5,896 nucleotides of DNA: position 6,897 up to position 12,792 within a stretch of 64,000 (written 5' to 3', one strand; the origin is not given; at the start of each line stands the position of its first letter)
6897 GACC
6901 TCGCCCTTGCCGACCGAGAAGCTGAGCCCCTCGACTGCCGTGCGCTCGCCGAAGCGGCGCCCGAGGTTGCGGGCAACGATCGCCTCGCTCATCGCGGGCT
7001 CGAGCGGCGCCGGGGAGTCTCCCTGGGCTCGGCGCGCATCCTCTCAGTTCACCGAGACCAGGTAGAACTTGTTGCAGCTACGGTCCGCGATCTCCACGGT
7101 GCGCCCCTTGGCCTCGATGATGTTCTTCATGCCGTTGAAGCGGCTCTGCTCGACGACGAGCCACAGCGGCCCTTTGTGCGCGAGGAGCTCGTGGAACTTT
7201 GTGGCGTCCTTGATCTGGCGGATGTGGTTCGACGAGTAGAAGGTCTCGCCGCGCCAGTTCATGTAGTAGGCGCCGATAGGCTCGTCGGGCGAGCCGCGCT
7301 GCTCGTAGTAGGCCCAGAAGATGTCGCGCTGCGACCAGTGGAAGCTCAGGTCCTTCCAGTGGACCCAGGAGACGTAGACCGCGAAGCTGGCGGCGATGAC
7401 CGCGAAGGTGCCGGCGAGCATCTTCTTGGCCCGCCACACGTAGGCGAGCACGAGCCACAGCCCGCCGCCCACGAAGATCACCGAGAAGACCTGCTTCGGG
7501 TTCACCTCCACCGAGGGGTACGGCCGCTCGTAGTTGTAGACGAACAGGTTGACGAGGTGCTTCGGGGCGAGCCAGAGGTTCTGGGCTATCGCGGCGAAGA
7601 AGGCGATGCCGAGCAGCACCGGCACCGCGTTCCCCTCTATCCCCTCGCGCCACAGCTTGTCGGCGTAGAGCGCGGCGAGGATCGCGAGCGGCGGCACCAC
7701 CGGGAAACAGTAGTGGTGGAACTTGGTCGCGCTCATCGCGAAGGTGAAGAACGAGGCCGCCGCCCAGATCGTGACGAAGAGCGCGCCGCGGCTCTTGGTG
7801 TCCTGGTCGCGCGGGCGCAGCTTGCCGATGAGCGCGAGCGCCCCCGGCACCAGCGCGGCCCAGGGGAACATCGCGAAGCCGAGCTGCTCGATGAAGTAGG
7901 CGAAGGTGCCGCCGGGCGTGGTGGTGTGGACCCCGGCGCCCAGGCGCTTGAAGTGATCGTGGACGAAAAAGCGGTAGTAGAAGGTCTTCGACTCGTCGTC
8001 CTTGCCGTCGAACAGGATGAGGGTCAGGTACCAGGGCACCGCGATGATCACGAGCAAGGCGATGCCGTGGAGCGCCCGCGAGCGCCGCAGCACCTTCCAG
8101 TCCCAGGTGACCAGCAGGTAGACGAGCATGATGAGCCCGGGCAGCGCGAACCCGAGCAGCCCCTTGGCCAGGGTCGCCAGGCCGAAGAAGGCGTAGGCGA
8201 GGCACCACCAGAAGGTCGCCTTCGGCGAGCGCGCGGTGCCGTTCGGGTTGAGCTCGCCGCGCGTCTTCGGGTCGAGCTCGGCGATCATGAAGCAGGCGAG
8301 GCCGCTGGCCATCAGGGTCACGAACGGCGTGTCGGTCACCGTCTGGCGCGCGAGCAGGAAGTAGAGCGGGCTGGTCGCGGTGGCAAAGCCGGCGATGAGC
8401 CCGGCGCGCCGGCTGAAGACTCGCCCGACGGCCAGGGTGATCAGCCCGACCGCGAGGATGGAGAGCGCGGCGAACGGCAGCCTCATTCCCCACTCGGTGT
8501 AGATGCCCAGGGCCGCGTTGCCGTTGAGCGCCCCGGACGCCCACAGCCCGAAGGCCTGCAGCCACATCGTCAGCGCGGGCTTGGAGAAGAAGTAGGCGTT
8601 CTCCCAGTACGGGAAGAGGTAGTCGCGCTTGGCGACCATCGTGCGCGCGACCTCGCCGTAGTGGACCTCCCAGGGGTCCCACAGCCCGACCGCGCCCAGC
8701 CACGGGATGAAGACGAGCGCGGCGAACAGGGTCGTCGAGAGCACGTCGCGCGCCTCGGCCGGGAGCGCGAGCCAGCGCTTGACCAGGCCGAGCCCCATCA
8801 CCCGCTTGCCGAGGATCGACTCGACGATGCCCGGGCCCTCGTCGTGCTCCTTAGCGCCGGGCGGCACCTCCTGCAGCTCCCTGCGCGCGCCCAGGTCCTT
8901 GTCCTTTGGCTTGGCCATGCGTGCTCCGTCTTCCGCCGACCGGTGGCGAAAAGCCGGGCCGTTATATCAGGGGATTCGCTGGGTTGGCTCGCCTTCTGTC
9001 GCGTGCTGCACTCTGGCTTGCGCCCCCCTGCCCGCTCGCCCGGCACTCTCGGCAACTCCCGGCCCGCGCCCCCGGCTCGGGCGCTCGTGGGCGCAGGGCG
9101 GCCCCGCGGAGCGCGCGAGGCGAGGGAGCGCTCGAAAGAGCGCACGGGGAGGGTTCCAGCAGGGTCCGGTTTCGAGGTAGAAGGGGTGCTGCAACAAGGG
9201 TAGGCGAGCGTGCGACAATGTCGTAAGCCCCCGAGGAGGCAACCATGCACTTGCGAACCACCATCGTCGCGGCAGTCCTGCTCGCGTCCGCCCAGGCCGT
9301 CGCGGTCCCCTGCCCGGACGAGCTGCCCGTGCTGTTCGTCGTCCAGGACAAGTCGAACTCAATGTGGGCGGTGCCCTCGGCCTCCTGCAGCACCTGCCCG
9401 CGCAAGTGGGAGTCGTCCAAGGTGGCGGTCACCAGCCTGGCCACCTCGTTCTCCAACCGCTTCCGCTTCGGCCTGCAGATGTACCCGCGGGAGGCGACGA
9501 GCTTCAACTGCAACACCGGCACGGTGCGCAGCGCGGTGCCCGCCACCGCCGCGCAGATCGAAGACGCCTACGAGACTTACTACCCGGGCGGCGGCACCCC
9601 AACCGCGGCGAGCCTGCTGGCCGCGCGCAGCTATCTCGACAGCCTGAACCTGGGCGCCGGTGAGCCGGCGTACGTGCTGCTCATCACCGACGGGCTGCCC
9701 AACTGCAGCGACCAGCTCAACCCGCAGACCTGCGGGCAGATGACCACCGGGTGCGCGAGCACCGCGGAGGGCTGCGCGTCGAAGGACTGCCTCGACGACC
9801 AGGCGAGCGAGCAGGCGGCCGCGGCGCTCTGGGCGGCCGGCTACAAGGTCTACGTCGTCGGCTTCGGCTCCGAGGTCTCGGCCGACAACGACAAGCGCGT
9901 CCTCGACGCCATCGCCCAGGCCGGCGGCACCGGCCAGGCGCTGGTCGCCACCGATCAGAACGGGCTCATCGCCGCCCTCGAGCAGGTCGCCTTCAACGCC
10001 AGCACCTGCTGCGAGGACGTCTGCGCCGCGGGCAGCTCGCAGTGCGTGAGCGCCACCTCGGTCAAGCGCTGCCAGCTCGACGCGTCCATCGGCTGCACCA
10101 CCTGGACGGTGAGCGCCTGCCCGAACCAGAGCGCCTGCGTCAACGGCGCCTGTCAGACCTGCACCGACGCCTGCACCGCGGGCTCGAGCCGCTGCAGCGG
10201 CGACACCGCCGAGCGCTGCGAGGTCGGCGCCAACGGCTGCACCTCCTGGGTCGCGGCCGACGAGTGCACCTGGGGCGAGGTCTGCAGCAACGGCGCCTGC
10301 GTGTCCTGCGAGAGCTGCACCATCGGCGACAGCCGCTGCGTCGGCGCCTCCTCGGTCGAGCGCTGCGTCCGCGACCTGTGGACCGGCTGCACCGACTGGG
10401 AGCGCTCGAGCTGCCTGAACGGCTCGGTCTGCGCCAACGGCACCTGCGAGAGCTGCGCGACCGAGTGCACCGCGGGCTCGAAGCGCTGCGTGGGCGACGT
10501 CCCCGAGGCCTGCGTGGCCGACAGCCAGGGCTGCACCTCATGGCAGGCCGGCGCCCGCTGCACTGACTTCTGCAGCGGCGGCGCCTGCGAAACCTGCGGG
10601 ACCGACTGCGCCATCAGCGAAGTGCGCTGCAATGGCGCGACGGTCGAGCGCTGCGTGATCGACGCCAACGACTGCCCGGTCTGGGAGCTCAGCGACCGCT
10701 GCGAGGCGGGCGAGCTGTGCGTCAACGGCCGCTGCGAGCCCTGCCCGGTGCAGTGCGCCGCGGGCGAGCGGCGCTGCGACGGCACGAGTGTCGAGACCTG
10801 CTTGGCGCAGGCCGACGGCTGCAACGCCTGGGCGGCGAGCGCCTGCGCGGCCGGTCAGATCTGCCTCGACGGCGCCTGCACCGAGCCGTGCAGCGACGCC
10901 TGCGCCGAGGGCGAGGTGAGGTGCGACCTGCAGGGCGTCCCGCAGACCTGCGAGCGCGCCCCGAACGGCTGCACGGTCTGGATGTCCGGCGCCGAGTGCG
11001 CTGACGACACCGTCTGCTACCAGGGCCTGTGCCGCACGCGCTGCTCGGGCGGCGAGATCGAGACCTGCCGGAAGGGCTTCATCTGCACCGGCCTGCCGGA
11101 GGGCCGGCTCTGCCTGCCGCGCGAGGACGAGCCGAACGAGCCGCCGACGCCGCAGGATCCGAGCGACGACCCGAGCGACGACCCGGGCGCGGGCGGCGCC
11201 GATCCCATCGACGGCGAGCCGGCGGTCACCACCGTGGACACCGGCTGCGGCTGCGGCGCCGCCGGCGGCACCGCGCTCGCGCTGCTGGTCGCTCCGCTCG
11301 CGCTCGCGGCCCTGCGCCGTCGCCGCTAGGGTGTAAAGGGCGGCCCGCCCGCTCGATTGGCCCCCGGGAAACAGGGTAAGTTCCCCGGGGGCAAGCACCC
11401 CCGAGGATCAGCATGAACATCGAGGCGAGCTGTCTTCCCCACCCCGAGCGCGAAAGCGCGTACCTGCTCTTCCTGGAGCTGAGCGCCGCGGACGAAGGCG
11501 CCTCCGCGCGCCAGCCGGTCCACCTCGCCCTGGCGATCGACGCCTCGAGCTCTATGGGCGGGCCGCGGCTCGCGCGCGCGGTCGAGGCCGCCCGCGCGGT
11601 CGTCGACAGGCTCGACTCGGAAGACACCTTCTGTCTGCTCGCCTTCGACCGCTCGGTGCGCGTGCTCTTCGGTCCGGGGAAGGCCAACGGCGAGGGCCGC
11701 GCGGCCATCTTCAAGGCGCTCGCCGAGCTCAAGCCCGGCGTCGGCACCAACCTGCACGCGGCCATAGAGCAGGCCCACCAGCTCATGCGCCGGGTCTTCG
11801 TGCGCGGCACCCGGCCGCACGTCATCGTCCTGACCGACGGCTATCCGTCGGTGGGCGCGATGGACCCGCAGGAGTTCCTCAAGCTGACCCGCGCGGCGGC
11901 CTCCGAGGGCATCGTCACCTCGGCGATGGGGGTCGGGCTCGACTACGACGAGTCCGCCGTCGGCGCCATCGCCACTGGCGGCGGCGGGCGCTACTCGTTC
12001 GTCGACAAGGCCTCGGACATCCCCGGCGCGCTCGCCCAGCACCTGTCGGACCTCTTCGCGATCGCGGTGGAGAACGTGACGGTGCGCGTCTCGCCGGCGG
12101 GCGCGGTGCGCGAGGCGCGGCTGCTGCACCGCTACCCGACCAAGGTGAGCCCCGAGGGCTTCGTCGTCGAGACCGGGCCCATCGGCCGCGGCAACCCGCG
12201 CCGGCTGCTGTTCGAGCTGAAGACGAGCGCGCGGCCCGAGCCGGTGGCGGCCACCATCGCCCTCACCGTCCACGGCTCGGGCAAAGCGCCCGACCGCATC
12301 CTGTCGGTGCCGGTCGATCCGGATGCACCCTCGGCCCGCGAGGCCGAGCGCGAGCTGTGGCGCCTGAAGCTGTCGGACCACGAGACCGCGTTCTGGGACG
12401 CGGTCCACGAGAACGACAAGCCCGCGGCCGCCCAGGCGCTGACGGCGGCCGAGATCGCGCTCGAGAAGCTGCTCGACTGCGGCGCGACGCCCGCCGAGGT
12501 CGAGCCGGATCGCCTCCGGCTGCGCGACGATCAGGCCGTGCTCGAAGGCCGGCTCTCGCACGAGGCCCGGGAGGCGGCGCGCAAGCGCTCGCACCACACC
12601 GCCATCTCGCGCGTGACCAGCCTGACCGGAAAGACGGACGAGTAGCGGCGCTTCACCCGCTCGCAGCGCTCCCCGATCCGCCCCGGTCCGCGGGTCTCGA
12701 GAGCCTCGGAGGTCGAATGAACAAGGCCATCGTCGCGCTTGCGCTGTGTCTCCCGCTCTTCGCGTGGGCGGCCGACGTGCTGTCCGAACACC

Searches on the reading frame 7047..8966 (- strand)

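Call 88: search_protein_families(library=pfam, proteins=[window:7047-8966:-], max_evalue=0.0001)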
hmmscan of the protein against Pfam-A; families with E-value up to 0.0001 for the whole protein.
window:7047-8966:- (640 aa): 1 family
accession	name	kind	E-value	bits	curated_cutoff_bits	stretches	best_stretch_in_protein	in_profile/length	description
PF13231.12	PMT_2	-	1.1e-10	42.4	26.1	1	156-234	19-97/160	Dolichyl-phosphate-mannose-protein mannosyltransferase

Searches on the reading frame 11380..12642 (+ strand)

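Call 88: search_protein_families(library=pfam, proteins=[window:11380-12642:+], max_evalue=0.0001)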
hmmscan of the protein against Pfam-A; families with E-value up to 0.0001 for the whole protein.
window:11380-12642:+ (421 aa): 3 families
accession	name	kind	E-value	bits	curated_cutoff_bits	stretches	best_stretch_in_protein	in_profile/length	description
PF00092.34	VWA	-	8.4e-16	59.1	23.8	1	49-212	2-166/174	von Willebrand factor type A domain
PF13519.12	VWA_2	-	2e-15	57.8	27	1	50-154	2-106/107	von Willebrand factor type A domain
PF13768.12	VWA_3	-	1e-10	42.4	27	1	49-207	3-155/155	von Willebrand factor type A domain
